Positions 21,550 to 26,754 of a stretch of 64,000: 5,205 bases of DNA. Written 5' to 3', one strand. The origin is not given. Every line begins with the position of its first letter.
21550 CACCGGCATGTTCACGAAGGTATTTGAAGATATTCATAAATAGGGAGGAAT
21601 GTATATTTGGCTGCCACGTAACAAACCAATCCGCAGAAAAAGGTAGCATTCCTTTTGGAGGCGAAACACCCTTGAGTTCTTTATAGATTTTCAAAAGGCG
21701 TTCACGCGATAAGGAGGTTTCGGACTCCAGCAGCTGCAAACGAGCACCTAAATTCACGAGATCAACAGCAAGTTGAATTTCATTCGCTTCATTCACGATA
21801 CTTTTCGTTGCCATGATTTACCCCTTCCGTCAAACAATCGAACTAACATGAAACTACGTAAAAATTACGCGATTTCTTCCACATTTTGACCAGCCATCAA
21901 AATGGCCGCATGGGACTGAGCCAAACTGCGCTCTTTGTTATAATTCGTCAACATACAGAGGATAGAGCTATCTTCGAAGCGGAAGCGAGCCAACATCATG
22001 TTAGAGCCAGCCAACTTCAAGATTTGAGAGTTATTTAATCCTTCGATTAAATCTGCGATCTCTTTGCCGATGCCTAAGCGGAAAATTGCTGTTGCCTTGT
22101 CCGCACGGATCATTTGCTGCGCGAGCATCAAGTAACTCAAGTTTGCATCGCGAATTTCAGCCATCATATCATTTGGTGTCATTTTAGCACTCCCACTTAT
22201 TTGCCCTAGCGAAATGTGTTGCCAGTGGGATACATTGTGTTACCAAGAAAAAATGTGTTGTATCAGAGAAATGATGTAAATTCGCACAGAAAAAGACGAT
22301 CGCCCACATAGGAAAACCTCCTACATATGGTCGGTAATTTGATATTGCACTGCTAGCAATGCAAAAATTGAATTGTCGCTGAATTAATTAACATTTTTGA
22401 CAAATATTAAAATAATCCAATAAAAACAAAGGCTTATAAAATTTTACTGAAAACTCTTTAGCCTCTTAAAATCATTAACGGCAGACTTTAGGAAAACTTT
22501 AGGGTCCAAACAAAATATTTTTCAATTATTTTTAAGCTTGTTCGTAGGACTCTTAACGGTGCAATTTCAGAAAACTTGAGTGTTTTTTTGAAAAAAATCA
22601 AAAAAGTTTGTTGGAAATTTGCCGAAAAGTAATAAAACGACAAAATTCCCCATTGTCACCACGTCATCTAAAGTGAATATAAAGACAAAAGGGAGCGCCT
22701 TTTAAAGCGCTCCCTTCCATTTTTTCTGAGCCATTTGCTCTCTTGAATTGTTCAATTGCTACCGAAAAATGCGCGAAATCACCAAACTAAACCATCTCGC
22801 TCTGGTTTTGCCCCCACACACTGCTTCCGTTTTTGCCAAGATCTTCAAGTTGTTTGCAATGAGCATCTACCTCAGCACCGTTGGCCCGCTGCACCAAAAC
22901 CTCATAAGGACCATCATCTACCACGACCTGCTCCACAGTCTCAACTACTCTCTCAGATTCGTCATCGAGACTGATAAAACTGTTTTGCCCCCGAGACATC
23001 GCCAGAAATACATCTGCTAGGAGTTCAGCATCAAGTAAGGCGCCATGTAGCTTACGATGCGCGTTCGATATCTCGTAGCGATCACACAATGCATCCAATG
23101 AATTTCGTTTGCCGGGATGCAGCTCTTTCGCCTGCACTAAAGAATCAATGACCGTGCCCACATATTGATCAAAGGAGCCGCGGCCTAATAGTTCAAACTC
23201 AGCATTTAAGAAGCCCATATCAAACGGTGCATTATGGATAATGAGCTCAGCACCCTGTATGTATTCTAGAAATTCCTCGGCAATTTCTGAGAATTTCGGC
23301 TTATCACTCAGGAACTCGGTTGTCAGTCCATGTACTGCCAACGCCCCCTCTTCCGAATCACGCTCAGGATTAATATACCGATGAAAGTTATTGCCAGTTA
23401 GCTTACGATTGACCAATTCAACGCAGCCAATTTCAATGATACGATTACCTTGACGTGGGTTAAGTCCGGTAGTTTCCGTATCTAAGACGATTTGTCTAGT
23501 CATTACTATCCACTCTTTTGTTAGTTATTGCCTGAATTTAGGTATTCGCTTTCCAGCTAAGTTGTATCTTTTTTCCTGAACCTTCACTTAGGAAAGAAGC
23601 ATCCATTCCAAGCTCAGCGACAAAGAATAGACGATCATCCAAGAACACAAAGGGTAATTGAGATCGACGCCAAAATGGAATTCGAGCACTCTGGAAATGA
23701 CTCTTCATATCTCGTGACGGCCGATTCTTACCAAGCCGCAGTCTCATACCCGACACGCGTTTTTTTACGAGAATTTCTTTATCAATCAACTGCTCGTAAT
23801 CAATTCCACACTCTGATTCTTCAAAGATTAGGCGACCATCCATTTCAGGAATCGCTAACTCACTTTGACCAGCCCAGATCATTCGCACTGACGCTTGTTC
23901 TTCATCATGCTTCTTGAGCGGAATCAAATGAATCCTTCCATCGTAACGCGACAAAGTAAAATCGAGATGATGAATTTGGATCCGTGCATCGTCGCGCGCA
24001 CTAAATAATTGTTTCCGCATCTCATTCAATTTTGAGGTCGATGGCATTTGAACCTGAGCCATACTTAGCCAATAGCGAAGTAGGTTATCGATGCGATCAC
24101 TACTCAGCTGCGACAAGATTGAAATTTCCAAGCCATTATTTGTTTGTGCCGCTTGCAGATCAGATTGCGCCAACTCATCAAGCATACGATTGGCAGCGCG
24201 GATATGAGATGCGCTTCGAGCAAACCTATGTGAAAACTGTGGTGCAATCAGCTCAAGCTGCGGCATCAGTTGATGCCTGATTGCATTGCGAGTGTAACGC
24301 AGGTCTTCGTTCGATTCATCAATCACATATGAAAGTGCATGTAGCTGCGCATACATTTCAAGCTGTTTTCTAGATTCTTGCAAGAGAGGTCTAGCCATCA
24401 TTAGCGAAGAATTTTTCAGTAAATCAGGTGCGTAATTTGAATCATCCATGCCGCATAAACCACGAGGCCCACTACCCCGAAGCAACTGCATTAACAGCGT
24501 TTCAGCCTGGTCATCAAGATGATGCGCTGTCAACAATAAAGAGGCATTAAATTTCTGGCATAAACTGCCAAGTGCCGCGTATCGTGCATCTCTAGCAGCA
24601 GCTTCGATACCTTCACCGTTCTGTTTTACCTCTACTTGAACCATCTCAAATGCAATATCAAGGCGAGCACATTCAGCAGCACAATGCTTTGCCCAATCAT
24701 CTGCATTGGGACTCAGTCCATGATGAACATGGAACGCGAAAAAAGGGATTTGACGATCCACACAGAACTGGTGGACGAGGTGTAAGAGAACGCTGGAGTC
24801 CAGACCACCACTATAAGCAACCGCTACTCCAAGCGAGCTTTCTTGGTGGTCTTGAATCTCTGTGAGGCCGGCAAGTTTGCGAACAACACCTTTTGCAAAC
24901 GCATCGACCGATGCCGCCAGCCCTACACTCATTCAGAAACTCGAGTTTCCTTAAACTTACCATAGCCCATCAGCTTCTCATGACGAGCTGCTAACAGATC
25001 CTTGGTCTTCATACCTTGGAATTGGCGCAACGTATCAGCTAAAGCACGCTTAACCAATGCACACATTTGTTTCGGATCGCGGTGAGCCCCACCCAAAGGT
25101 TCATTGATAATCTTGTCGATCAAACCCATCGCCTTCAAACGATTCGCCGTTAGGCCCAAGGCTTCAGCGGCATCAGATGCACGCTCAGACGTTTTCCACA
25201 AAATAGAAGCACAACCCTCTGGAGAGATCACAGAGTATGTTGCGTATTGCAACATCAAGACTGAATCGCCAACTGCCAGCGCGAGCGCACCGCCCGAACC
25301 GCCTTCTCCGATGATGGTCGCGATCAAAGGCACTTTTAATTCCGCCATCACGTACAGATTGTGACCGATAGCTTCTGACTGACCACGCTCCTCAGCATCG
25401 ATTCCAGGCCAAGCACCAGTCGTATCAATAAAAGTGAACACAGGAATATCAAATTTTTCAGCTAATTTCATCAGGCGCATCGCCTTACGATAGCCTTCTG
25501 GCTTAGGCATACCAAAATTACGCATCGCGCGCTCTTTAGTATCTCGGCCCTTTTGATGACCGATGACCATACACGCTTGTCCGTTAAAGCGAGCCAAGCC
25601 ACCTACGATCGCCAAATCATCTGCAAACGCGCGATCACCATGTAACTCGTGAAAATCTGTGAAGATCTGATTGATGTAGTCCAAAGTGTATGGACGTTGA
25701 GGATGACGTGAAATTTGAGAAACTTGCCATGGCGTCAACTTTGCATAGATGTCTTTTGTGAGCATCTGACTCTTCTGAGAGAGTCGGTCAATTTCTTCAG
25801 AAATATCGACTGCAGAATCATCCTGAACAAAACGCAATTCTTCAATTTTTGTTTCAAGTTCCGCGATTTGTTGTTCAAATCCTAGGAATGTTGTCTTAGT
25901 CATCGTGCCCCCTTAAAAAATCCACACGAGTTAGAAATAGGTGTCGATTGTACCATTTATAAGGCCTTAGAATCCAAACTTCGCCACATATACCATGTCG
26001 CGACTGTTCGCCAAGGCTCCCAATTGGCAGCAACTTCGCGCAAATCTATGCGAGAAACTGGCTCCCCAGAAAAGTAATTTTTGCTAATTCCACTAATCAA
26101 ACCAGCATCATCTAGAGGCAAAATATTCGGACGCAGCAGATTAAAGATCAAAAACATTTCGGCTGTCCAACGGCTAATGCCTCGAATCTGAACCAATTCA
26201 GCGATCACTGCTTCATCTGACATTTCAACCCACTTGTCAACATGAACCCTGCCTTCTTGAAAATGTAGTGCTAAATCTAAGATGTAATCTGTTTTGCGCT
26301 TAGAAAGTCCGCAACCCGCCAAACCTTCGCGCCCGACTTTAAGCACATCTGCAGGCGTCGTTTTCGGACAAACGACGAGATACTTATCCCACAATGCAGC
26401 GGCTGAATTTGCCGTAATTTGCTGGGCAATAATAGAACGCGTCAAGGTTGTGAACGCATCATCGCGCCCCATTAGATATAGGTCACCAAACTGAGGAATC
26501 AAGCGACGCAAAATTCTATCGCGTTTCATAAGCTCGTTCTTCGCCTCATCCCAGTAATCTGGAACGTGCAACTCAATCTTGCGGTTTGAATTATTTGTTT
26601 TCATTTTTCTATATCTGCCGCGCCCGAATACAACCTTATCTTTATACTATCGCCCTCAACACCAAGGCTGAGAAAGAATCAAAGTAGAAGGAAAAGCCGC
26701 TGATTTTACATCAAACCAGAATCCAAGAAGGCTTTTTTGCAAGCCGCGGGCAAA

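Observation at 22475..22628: Three sigma-28 (FliA)-type promoter motifs with exact 11-nt spacers packed into about 155 bp upstream of the master operon flhDC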

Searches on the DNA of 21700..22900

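Call 10: search_rna_families(source=window, start=21700, end=22900, threshold=evalue, max_evalue=1)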
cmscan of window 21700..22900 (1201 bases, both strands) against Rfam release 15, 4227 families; matches with E-value up to 1: 5.
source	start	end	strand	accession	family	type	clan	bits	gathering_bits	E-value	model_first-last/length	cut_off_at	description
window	22580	22723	+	RF04182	GibS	Gene; sRNA;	-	28.3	115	0.15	1-142/142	no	GibS sRNA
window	22645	22721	-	RF01730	Termite-leu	Cis-reg;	-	24.4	51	0.011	1-78/78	no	Termite-leu RNA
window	22673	22723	+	RF02066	STnc320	Gene; sRNA;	-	23.9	50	0.077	1-55/55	no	Salmonella enterica sRNA STnc320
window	22684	22767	+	RF01730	Termite-leu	Cis-reg;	-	20.7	51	0.13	1-78/78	no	Termite-leu RNA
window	22686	22840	-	RF01408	sraL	Gene; sRNA;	-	16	39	0.7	1-142/142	no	sraL Hfq binding RNA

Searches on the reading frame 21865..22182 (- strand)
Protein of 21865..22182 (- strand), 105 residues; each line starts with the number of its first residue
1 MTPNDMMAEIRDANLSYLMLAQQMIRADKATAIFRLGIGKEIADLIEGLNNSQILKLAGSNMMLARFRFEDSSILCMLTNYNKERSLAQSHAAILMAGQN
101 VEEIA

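Call 8: search_protein_families(library=ncbifam, proteins=[window:21865-22182:-], max_evalue=0.00001)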
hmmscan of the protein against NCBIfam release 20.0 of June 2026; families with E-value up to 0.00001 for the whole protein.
window:21865-22182:- (105 aa): 1 family
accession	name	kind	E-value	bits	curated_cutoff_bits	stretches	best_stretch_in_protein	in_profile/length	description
NF002783.2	PRK02909.1-1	equivalog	8.2e-46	154.5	90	1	1-104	1-104/105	flagellar transcriptional regulator FlhD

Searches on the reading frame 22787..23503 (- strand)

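Call 8: search_protein_families(library=ncbifam, proteins=[window:22787-23503:-], max_evalue=0.00001)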
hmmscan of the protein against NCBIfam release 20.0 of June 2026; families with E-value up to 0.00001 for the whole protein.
window:22787-23503:- (238 aa): 26 families (the best 25 are shown)
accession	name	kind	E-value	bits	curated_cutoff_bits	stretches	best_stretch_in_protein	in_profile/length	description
NF004316.1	PRK05711.1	equivalog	2.1e-97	325.4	196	1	2-231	1-233/234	DNA polymerase III subunit epsilon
TIGR01406.1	dnaQ_proteo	equivalog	1.3e-86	290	222.7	1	3-231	1-230/231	DNA polymerase III subunit epsilon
TIGR00573.1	dnaq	subfamily_domain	5.3e-62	209.1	71.5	1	5-197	10-201/217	exonuclease, DNA polymerase III, epsilon subunit family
NF001688.0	PRK00448.1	equivalog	2.6e-28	98.2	873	1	5-171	426-586/1445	PolC-type DNA polymerase III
TIGR01405.1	polC_Gram_pos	equivalog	2e-26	92.1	1043.45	1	5-171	192-352/1211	DNA polymerase III subunit alpha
NF005906.0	PRK07883.1-4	equivalog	9.3e-26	90.3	495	1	5-169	9-167/563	DEDD exonuclease domain-containing protein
NF005836.0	PRK07740.1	equivalog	2.5e-25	89.3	261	1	5-166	62-219/244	hypothetical protein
NF005981.0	PRK08074.1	equivalog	9.8e-25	86.7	789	1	2-169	3-165/931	ATP-dependent DNA helicase DinG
NF004719.0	PRK06063.1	equivalog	8.9e-24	84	389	1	5-168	19-175/331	DEDDh family exonuclease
NF005289.0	PRK06807.1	equivalog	1.8e-23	83.2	335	1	5-174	11-173/313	3'-5' exonuclease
NF004964.0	PRK06310.1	equivalog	3.1e-21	75.9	236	1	4-173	9-174/250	DNA polymerase III subunit epsilon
TIGR01407.1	dinG_rel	hypoth_equivalog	5.7e-21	74.5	547.7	1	5-169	3-161/889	putative DnaQ family exonuclease/DinG family helicase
NF005905.0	PRK07883.1-3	equivalog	3.7e-20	72.1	508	1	4-168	26-186/581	DEDD exonuclease domain-containing protein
NF005907.0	PRK07883.1-5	equivalog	1.3e-19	70.1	454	1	5-169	31-191/584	DEDD exonuclease domain-containing protein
NF004963.0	PRK06309.1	equivalog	1.4e-18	67.4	245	1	1-170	1-163/232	DNA polymerase III subunit epsilon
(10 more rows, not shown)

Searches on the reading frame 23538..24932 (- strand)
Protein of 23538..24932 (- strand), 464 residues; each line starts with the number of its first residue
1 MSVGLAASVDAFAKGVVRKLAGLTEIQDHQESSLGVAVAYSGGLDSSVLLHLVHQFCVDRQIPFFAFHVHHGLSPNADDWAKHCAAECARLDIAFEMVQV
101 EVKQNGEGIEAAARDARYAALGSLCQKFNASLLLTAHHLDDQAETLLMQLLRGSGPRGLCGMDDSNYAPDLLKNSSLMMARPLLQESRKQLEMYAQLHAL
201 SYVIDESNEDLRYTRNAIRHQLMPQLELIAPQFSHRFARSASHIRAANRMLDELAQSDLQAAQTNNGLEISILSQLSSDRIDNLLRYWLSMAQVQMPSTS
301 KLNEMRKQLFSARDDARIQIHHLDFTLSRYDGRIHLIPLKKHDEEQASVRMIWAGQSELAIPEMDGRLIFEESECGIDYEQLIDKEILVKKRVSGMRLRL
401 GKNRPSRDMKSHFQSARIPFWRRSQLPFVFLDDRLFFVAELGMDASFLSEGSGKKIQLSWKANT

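Call 8: search_protein_families(library=ncbifam, proteins=[window:23538-24932:-], max_evalue=0.00001)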
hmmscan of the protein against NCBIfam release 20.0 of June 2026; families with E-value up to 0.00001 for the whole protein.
window:23538-24932:- (464 aa): 4 families
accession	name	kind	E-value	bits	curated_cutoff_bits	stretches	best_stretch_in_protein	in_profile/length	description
NF007942.0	PRK10660.1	equivalog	4.7e-95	319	606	1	26-462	10-436/439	tRNA lysidine(34) synthetase TilS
TIGR02432.1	lysidine_TilS_N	equivalog_domain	1.7e-54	184.7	93.6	1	36-224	2-189/189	tRNA lysidine(34) synthetase TilS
NF047749.1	tRNAThiolNcsA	equivalog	1.5e-13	50.5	500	1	33-236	53-270/322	tRNA 2-thiolation protein NcsA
NF007972.0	PRK10696.1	equivalog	2.6e-06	26.9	272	1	35-256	43-263/295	tRNA 2-thiocytidine(32) synthetase TtcA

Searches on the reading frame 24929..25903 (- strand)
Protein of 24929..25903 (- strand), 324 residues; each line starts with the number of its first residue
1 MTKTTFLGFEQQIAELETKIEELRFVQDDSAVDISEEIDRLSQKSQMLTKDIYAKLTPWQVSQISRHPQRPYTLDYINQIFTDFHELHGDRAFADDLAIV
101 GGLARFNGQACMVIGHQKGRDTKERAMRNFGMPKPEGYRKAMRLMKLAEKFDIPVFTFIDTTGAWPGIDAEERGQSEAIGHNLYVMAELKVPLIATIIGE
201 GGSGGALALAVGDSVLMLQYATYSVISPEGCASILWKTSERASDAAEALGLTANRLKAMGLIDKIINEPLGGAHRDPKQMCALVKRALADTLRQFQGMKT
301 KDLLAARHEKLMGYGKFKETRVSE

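Call 8: search_protein_families(library=ncbifam, proteins=[window:24929-25903:-], max_evalue=0.00001)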
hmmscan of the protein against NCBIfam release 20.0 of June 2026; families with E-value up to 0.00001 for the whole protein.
window:24929-25903:- (324 aa): 6 families
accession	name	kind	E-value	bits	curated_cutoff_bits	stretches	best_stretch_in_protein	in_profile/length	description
NF004344.0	PRK05724.1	equivalog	1.2e-154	514.2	357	1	3-319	2-318/319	acetyl-CoA carboxylase carboxyltransferase subunit alpha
TIGR00513.1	accA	equivalog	2.5e-146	487.1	319.3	1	4-320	3-319/321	acetyl-CoA carboxylase carboxyl transferase subunit alpha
NF041504.1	AccA_sub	subfamily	3.8e-111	370.6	300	1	59-311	1-253/257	carboxyltransferase subunit alpha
NF008971.0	PRK12319.1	equivalog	1.8e-91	306.3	406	1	63-311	9-253/256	acetyl-CoA carboxylase carboxyl transferase subunit alpha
TIGR01117.1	mmdA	subfamily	3.5e-13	49.2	998.8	1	46-245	253-447/512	methylmalonyl-CoA decarboxylase subunit alpha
TIGR03134.1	malonate_gamma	equivalog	5.2e-07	29.4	237.15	1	76-294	5-229/258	biotin-independent malonate decarboxylase subunit gamma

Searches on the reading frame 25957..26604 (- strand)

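Call 8: search_protein_families(library=ncbifam, proteins=[window:25957-26604:-], max_evalue=0.00001)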
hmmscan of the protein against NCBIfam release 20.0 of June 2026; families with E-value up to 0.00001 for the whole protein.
window:25957-26604:- (215 aa): 1 family
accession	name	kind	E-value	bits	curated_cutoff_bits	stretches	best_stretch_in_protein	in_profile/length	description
NF007641.0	PRK10308.1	equivalog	7.3e-08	32.3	229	1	71-209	146-274/285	DNA-3-methyladenine glycosylase 2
